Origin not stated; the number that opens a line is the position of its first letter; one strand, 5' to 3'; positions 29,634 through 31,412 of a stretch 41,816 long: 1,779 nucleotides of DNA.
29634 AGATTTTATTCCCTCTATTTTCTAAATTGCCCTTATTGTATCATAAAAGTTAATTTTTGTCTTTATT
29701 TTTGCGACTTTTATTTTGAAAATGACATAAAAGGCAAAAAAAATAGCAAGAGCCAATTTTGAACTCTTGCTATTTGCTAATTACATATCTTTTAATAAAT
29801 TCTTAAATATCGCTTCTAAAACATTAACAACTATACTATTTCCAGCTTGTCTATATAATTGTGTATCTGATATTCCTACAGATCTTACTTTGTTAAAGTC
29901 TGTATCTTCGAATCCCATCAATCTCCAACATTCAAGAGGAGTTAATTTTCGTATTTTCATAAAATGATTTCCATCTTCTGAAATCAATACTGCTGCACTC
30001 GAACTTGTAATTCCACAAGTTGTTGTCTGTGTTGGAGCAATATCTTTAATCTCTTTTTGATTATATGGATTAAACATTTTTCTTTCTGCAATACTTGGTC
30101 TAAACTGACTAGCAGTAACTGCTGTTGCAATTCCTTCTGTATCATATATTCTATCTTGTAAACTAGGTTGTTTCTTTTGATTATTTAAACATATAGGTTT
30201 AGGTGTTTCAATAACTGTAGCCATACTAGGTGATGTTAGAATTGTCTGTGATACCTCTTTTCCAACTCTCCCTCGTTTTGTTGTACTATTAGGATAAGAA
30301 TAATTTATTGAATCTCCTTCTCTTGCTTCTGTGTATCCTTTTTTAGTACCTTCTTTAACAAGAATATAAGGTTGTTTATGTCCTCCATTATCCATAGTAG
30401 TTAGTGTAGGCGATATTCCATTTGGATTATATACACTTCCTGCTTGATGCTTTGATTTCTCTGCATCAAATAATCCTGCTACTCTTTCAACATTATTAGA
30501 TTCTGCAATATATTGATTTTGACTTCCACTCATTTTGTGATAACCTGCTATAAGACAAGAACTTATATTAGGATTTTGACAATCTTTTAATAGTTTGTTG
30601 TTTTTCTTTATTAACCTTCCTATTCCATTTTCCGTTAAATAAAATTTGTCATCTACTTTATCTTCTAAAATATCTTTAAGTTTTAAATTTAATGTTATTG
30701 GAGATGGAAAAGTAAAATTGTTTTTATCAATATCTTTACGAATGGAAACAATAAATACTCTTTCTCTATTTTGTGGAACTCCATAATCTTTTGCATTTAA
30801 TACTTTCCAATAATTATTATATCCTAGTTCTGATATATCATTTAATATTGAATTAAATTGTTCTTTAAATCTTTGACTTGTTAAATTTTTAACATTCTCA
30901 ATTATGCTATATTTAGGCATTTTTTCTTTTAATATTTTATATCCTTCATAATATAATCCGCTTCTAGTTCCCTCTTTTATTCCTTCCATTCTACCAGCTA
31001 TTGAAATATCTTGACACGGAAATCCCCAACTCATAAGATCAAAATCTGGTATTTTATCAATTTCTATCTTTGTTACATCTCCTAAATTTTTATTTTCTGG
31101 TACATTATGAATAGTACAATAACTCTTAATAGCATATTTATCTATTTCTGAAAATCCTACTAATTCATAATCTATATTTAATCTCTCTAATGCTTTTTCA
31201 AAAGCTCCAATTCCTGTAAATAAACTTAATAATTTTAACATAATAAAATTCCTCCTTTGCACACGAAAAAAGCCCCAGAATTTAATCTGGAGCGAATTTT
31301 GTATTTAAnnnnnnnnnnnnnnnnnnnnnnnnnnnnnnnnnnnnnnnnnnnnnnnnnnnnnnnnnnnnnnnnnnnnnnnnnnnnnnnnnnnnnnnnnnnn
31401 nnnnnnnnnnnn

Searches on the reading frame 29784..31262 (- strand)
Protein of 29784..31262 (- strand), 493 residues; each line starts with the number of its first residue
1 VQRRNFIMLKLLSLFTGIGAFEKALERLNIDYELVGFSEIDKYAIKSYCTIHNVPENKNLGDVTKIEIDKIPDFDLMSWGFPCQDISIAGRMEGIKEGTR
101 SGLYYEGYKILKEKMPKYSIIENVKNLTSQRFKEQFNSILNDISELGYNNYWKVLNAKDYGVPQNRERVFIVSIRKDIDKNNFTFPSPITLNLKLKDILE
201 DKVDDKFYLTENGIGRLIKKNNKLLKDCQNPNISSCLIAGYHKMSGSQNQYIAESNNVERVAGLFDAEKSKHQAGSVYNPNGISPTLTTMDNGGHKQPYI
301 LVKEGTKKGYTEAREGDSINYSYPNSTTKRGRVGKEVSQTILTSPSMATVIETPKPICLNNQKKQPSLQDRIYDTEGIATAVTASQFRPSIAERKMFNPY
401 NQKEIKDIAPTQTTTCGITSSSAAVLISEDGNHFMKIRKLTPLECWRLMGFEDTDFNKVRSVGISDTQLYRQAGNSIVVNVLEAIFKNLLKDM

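Call 15: search_protein_families(library=pfam, proteins=[window:29784-31262:-], max_evalue=0.0001)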
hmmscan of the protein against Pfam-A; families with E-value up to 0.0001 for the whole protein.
window:29784-31262:- (493 aa): 1 family
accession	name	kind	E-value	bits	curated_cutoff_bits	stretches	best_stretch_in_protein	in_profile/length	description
PF00145.23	DNA_methylase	-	9.6e-79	265.6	22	1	10-490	2-323/324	C-5 cytosine-specific DNA methylase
